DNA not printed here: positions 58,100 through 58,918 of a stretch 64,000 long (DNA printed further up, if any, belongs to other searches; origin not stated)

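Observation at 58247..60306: Translationally coupled periplasmic binding protein plus minimal pore-loop protein with a non-canonical filter (SVGYHE): a split ligand-gated-channel-like pair?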

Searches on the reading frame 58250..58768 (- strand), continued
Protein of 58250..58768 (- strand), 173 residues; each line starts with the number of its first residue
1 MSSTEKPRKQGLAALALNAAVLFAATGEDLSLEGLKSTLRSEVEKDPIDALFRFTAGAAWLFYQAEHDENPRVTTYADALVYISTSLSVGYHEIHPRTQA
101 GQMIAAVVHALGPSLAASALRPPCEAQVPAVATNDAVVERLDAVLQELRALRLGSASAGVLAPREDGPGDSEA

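Call 18: search_protein_families(library=pfam, proteins=[L004:10527-11474:+, L004:11525-13018:+, L006:9226-9903:+, L006:8198-9262:+, L027:10836-11462:+, L012:2300-3538:+, L011:3-689:+, L024:2418-3356:+, L034:9047-10234:+, L010:10365-11261:+], max_evalue=0.01)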
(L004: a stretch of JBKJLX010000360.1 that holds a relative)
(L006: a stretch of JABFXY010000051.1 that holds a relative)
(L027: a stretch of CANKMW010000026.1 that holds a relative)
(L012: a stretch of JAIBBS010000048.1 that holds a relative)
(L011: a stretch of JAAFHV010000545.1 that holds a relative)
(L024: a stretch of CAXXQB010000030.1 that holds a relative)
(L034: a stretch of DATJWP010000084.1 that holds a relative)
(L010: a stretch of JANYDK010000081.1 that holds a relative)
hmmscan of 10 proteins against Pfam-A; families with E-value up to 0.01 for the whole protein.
L004:10527-11474:+ (315 aa): 3 families
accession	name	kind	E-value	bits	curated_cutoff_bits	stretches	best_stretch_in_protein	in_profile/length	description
PF00990.26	GGDEF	-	9.1e-39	133.2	23.8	1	157-309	2-161/161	Diguanylate cyclase, GGDEF domain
PF00498.31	FHA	-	4.9e-16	59.4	20.7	1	68-117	1-51/67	FHA domain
PF16697.10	Yop-YscD_cpl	-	2.5e-14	53.8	33.2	1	51-132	2-85/94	Inner membrane component of T3SS, cytoplasmic domain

L004:11525-13018:+ (497 aa): 3 families
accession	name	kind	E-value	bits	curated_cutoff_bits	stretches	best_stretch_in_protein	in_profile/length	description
PF08245.18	Mur_ligase_M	-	7.6e-30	104.8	24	1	135-329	1-200/200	Mur ligase middle domain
PF02875.26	Mur_ligase_C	-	5.2e-18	66.5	28.4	1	356-481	1-126/127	Mur ligase, glutamate ligase domain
PF01225.30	Mur_ligase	-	1.1e-07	32.6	21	1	46-117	3-94/95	Mur ligase family, catalytic domain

L006:9226-9903:+ (225 aa): 0 families

L006:8198-9262:+ (354 aa): 0 families

L027:10836-11462:+ (208 aa): 0 families

L012:2300-3538:+ (412 aa): 1 family
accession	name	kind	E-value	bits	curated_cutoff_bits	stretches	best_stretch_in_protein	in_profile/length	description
PF07885.22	Ion_trans_2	-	1.2e-05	25.5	22.5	1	301-367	3-68/79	Ion channel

L011:3-689:+ (228 aa): 1 family
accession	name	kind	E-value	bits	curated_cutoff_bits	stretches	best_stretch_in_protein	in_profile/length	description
PF07885.22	Ion_trans_2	-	6.6e-07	29.6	22.5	1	119-188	3-71/79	Ion channel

L024:2418-3356:+ (312 aa): 1 family
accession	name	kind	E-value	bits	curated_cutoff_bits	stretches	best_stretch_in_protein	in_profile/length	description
PF07885.22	Ion_trans_2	-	5.3e-06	26.7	22.5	1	190-257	2-68/79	Ion channel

L034:9047-10234:+ (395 aa): 1 family
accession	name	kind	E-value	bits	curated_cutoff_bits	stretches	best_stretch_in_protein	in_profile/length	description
PF07885.22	Ion_trans_2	-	6.5e-05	23.2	22.5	1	320-363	23-67/79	Ion channel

L010:10365-11261:+ (298 aa): 5 families
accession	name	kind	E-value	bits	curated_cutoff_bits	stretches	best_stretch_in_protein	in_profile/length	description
PF01926.29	MMR_HSR1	-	2.9e-14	53.6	21.9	1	117-176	1-62/113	50S ribosome-binding GTPase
PF02421.24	FeoB_N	-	8.3e-07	29.1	27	1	117-170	2-57/156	Ferrous iron transport protein B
PF03193.22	RsgA_GTPase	-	6.2e-05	23.3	30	1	56-170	59-168/174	RsgA GTPase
PF00350.29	Dynamin_N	-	0.001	19.6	27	1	118-163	1-45/168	Dynamin family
PF13238.12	AAA_18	-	0.0098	16.8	29.4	0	118-168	1-43/128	AAA domain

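Call 20: search_protein_families(library=ncbifam, proteins=[window:58250-58768:-], max_evalue=0.01)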
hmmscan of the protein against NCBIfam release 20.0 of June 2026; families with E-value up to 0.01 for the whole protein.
window:58250-58768:- (173 aa): 1 family
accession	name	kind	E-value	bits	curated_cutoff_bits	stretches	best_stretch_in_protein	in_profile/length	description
NF040645.1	K_channel_Meth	equivalog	4.3e-05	23.4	300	1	58-105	139-187/203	hyperpolarization-activated voltage-gated potassium channel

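Call 24: find_encoding_contigs(protein=P0009, flank=8000, max_places=1)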
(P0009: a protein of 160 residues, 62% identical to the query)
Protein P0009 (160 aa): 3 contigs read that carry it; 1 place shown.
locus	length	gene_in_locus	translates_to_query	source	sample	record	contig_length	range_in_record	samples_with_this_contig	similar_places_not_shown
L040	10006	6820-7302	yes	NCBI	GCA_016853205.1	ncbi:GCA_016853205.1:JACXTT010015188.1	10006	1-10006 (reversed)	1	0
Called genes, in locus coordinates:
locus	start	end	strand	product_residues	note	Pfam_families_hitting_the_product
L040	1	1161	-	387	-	?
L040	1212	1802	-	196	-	PF04279:IspA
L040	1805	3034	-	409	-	PF12662:cEGF (weak), PF07645:EGF_CA, PF12947:EGF_3, PF24681:Kelch_KLHDC2_KLHL20_DRC7 (weak), PF07646:Kelch_2 (faint), PF25210:Kelch_FKB95 (weak), PF13964:Beta-prop_Calicin (faint), PF01344:Kelch_1 (weak)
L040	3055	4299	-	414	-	-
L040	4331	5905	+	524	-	PF01645:Glu_synthase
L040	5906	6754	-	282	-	-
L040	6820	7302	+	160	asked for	PF07885:Ion_trans_2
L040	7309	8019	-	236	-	-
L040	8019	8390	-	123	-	PF03795:YCII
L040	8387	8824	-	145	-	PF00903:Glyoxalase, PF18029:Glyoxalase_6 (weak)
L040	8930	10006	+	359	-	?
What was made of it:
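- L040 keeps the GltS-like gene and the pore but has no PBP (call 24).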

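Call 25: find_encoding_contigs(protein=P0005, flank=8000, max_places=1)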
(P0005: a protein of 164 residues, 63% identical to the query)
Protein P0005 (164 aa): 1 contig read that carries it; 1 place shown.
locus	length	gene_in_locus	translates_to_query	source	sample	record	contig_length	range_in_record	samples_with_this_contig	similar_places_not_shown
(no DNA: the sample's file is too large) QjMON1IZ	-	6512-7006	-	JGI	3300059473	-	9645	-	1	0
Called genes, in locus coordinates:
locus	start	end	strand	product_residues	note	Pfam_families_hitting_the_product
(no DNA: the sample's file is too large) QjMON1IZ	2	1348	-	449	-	?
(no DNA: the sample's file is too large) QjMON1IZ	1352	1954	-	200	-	PF04279:IspA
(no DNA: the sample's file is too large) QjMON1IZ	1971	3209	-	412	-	PF12662:cEGF (faint), PF07645:EGF_CA, PF12947:EGF_3 (weak), PF01344:Kelch_1 (faint), PF24681:Kelch_KLHDC2_KLHL20_DRC7 (faint)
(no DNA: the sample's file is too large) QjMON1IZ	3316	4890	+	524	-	PF01645:Glu_synthase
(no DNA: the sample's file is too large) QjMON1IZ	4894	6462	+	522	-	PF01094:ANF_receptor, PF13458:Peripla_BP_6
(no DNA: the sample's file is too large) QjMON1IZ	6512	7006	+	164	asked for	PF07885:Ion_trans_2 (weak)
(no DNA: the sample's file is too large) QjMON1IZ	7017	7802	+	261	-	-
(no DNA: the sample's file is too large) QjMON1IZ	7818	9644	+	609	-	?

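Call 26: find_encoding_contigs(protein=P0014, flank=8000, max_places=1)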
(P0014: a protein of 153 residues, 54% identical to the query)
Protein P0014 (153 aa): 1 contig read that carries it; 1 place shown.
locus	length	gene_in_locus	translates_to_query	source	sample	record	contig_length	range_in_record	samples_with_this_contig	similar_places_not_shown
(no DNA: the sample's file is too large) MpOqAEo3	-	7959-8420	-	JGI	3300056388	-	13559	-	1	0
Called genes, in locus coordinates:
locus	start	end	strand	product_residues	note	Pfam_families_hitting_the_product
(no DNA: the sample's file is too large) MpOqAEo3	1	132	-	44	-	?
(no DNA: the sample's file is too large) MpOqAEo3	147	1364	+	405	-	PF25919:BSH_CusB (faint), PF00364:Biotin_lipoyl (faint), PF25917:BSH_RND, PF25984:BSH_YknX (weak), PF25954:Beta-barrel_RND_2, PF25990:Beta-barrel_YknX, PF26002:Beta-barrel_AprE (faint)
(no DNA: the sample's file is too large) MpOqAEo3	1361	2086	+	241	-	PF00005:ABC_tran, PF02463:SMC_N (faint), PF13304:AAA_21 (faint)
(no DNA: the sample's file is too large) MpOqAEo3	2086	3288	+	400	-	PF12704:MacB_PCD, PF02687:FtsX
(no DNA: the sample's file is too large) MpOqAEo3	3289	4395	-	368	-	-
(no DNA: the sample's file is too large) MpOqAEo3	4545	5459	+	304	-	PF02729:OTCace_N, PF00185:OTCace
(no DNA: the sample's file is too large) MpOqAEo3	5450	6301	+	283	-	-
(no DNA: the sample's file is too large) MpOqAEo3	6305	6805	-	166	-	-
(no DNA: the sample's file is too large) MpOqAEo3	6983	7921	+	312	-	PF08379:Bact_transglu_N (weak), PF01841:Transglut_core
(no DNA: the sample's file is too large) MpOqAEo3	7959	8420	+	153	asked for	PF07885:Ion_trans_2 (faint)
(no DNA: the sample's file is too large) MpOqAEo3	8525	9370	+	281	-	-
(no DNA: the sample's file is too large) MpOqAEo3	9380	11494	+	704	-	-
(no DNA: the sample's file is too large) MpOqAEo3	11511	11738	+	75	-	-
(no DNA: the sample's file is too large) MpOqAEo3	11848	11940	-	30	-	-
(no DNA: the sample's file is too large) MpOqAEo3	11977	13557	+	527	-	?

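Call 27: find_encoding_contigs(protein=P0007, flank=8000, max_places=1)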
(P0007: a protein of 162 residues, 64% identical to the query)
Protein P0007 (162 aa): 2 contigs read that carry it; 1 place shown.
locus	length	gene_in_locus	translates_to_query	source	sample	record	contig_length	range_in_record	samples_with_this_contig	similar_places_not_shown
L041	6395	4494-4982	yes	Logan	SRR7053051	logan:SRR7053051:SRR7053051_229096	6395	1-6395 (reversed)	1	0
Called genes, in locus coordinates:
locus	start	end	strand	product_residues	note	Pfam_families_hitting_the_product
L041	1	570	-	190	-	?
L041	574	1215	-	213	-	PF04279:IspA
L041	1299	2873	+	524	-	PF01645:Glu_synthase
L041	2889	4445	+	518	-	PF13458:Peripla_BP_6, PF01094:ANF_receptor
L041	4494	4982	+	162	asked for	-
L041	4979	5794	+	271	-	-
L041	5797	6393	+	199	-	?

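Call 28: predict_structure(alignment_id=A1)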
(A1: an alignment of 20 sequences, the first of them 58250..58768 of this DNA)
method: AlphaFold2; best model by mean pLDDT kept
length: 173 residues; sequences in the alignment: 20
mean_pLDDT: 77.9   pTM: 0.57
mean pLDDT of the five models: 77.9, 77.7, 75.5, 74.6, 74.5
residues with pLDDT >= 90: 57; 70-90: 57; 50-70: 51; < 50: 8
segments of 3 or more residues with pLDDT < 50: none
pLDDT, mean of each block of 10 residues (from residue 1): 52 52 56 81 88 92 95 96 89 87 92 86 60 74 90 79 60 52
secondary structure, 60 per line:
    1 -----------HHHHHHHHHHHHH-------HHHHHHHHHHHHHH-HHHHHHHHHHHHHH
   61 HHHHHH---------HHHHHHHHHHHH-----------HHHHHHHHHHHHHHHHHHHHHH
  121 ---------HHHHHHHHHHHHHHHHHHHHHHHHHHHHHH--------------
elements in order: H12-24 H32-45 H47-66 H76-87 H99-120 H130-159
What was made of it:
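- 58247..58768 (-): 173-aa pore-loop protein. In order: N-terminal hydrophobic helix, amphipathic helix, M1, pore helix, filter, short M2, linker, C-terminal heptad helix. AF2 helices at 12-24, 32-45, 47-66, 76-87, 99-120 and 130-159 (call 28).
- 58571..58630 (-): M1 outer helix (aa 47-66). It is only weakly hydrophobic. AF2 helix 47-66 (call 28).
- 58409..58477 (-): M2 inner helix (aa 98-120). G101 and G112-P113 are invariant. The helix ends 8 residues after the presumed hinge Gly. AF2 helix 99-120 (call 28).
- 58292..58381 (-): Conserved C-terminal amphipathic helix (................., a 3-4 heptad pattern). It is probably a cytoplasmic tetramerisation or docking helix. AF2 helix 130-159 (call 28).
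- On K+ channel pore domain (Pfam PF07885 Ion_trans_2): AF2 with a 20-sequence alignment gives helices at 47-66, 76-87 and 99-120 with block pLDDT 81-96 over residues 31-120 (call 28).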

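Call 30: search_protein_representatives(alignment_id=A1)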
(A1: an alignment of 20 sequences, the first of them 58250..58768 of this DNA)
Query: 20 sequences, 157 profile positions. Proteins with E-value up to 0.001 (for the whole library): 1674; up to 1e-10: 225; up to 1e-30: 89. The best 150 are listed.
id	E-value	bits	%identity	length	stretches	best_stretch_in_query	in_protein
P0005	4.2e-66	237.5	-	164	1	3-153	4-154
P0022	4.1e-46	172.6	-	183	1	29-150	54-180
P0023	6.8e-45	168.6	-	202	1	12-153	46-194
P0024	1.0e-44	168.1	-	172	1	14-154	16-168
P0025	2.1e-44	167.1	-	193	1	6-148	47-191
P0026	5.7e-44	165.6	-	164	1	9-153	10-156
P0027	7.5e-44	165.2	-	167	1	9-150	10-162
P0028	1.0e-43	164.8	-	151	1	14-150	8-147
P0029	1.1e-43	164.7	-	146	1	7-151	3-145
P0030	2.2e-42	160.5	-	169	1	10-150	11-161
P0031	3.4e-42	159.8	-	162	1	12-156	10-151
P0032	5.5e-42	159.2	-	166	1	14-148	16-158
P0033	9.4e-42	158.4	-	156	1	9-149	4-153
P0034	1.2e-41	158.0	-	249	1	13-148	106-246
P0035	1.2e-41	158.0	-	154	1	14-149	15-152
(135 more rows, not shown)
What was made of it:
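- Checked: The gene is conserved in more than 200 sequence clusters (call 30).
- All listed hits are 83-249 aa (call 30).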

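Call 32: fold_search(model_id=the predicted structure, library=pdb)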
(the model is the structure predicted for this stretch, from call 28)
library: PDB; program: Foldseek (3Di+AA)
matches with E <= 10: 884; with E <= 0.001: 0
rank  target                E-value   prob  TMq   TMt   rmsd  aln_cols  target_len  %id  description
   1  7cr1_A                1.0e-03  1.00  0.42  0.30  16.7       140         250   22  human KCNQ2 in complex with ztz240 (released 2020-09-16)
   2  7cr0_A                1.8e-03  1.00  0.41  0.29  11.7       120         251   24  human KCNQ2 in apo state (released 2020-09-16)
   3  7cr3_A                2.2e-03  1.00  0.40  0.21  22.5       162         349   22  human KCNQ2-CaM in apo state (released 2020-09-16)
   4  9o85_A                2.7e-03  1.00  0.40  0.20  19.1       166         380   17  Cryo-EM structure of KCa2.2_I/calmodulin channel in complex with rimtuzalcap (released 2025-06-18)
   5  9j38_A                2.9e-03  1.00  0.39  0.20  14.0       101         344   25  human KCNQ5-CaM in apo state (released 2025-04-16)
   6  7e84_A                3.0e-03  1.00  0.42  0.17  18.6       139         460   23  CryoEM structure of human Kv4.2-KChIP1 complex (released 2021-10-13)
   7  3ifx_A                3.8e-03  1.00  0.40  0.67   2.6        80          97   22  Crystal structure of the Spin-labeled KcsA mutant V48R1 (released 2010-02-09)
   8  9vub_C                4.0e-03  1.00  0.41  0.21  14.1       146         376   16  channel C complex with 3 (released 2026-03-11)
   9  7mjt_C                4.3e-03  1.00  0.39  0.71   2.2        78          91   24  KcsA open gate E71V mutant with Barium (released 2022-03-23)
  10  2a79_B                4.8e-03  1.00  0.34  0.24  13.7       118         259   24  Mammalian Shaker Kv1.2 potassium channel- beta subunit complex (released 2005-07-12)
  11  3ogc_C                5.7e-03  1.00  0.40  0.63   7.2       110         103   19  KcsA E71A variant in presence of Na+ (released 2011-03-16)
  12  9o5o_A                5.7e-03  1.00  0.43  0.23  13.7       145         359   17  Cryo-EM structure of the human SK2-4 chimera/calmodulin channel complex bound to a small molecule activator (released 2025-07-09)
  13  1j95_A                6.0e-03  1.00  0.41  0.68   6.2       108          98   19  KCSA potassium channel with TBA (tetrabutylammonium) and potassium (released 2001-06-13)
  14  9l8w_A                6.0e-03  1.00  0.40  0.28  10.9       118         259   24  Human KCNQ2-CaM in complex with QO-58 (released 2026-01-21)
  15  7byl_A                6.4e-03  1.00  0.40  0.21  19.2       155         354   21  Cryo-EM structure of human KCNQ4 (released 2020-12-02)
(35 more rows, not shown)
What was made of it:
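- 58247..58768 (-): All listed top Foldseek hits are K-channel-type pores (call 32).
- On K+ channel pore domain (Pfam PF07885 Ion_trans_2): All listed top Foldseek PDB hits are K-channel-type pores (call 32).
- Closest known: KcsA and viral Kcv minimal 2-TM K+ channels. Same: M1-pore helix-filter-M2 fold (Foldseek TM about 0.7, rmsd 2.1-2.6 A to KcsA; call 32).
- Checked: All listed top Foldseek hits are K-channel-type pores; KcsA gives TM about 0.7 and rmsd 2.1-2.6 A over about 80 residues (calls 28, 32).
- AF2 core pLDDT is 81-96 over residues 31-120, and all listed top PDB fold hits are K-channel-type pores (calls 28, 32).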

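Call 47: search_protein_families(library=padloc, proteins=[window:58250-58768:-], max_evalue=0.01)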
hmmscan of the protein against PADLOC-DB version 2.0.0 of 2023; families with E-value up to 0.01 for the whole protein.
window:58250-58768:- (173 aa): 0 families

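Call 60: find_related_loci(query=A1, collection=metagenome_contigs, flank=7000)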
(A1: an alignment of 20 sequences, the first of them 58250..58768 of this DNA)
Query A1 (173 aa) in metagenome_contigs; peptide patterns used: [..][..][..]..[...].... (x = any residue, [..] = any of these).
105 stretches matched a pattern; 94 encode a relative of the query (tblastn E <= 1e-3); the best 80 are kept; 80 distinct loci.
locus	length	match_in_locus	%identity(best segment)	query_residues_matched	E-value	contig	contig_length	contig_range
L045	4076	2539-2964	74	8-153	2e-66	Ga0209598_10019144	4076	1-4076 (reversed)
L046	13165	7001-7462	63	3-152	8e-55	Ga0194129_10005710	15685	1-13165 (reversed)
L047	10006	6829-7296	62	5-163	2e-54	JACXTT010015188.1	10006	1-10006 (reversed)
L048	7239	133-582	64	3-152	1e-51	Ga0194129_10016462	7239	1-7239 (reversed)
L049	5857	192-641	64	3-152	1e-51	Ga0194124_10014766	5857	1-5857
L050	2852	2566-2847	67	27-120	4e-41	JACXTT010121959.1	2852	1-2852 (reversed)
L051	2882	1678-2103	44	22-156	4e-32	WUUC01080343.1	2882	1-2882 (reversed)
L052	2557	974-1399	42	16-152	9e-31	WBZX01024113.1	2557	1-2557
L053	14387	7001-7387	43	32-149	2e-30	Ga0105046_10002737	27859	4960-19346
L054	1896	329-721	40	29-152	5e-29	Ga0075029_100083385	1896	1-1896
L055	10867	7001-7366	41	35-152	2e-28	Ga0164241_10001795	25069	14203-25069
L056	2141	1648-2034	40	29-150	2e-28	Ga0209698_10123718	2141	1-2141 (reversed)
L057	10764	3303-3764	38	1-152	3e-27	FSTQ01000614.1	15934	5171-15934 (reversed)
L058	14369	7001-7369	39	34-152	3e-25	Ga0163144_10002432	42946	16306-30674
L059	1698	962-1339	39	29-150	3e-25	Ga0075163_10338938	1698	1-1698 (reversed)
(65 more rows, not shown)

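Call 77: find_encoding_contigs(protein=P0016, flank=6000, max_places=1)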
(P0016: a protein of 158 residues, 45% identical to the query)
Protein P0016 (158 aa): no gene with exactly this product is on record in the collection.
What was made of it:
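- Tried and rejected: P0016 was not on record (call 77).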
